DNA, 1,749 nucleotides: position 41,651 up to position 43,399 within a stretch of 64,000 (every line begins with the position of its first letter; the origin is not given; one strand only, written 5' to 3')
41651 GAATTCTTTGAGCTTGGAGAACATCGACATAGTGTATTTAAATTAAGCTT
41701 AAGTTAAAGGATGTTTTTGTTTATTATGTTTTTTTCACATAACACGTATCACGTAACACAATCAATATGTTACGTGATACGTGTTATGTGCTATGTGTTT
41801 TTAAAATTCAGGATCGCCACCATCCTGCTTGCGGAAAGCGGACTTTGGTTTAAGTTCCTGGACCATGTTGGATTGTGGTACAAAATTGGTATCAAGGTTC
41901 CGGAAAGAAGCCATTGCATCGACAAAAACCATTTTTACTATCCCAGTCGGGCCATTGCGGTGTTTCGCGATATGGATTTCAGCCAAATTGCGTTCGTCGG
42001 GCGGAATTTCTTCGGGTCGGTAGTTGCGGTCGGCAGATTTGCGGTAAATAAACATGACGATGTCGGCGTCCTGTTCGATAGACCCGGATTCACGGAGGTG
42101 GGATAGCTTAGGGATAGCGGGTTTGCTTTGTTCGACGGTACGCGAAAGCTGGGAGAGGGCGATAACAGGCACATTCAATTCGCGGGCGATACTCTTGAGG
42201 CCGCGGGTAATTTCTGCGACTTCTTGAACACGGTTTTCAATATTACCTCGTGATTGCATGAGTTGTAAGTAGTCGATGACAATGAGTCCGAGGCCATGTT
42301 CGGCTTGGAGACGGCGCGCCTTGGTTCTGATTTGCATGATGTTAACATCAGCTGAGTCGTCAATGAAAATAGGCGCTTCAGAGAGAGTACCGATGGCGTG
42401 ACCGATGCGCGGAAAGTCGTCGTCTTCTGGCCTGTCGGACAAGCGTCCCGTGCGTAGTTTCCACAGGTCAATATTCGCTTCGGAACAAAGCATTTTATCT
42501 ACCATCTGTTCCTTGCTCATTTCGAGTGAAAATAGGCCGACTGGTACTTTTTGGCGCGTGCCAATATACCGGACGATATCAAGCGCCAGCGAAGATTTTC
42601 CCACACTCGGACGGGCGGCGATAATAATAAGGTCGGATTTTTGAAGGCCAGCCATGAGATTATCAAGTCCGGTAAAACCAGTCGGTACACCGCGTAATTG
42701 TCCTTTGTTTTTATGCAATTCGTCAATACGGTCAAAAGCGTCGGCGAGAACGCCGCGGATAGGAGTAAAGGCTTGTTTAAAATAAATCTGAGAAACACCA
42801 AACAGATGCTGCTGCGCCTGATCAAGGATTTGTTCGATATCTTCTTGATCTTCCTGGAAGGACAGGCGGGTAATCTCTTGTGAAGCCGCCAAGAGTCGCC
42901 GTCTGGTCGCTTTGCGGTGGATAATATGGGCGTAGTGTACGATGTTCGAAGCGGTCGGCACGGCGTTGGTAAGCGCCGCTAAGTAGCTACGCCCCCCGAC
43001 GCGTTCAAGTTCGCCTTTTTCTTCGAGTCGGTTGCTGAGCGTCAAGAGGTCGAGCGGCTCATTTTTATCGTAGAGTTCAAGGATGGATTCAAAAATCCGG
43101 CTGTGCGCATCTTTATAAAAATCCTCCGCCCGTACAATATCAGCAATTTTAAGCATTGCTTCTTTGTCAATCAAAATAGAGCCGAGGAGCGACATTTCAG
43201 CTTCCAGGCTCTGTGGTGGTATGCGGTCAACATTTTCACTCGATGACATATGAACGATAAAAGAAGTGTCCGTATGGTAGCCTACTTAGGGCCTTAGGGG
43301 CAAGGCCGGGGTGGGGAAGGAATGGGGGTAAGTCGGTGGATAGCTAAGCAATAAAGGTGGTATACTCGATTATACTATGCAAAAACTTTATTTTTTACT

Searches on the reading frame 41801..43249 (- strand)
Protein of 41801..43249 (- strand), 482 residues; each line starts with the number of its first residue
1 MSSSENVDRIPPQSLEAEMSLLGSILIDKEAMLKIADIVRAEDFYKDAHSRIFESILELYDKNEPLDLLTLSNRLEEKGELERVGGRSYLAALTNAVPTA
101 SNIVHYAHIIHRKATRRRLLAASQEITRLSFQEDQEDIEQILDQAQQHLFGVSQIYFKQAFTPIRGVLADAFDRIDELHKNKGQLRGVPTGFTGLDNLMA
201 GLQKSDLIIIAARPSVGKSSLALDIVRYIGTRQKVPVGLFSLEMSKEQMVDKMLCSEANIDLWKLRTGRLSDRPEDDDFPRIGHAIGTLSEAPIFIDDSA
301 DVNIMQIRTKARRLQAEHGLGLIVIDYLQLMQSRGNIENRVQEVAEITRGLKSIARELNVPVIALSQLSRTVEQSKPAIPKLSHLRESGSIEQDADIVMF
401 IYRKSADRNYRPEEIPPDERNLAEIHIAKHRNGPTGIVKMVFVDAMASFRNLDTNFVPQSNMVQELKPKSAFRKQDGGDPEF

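Call 49: search_protein_families(library=pfam, proteins=[window:41801-43249:-], max_evalue=0.0001)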
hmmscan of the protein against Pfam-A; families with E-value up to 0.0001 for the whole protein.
window:41801-43249:- (482 aa): 3 families
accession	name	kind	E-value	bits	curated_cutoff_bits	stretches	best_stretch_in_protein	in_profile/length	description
PF03796.21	DnaB_C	-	4.1e-99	331.5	27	1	187-451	1-255/255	DnaB-like helicase C terminal domain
PF00772.26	DnaB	-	1.7e-36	124.8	23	1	11-111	2-102/103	DnaB-like helicase N terminal domain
PF13481.12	AAA_25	-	6.3e-12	46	27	1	193-368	20-190/195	AAA domain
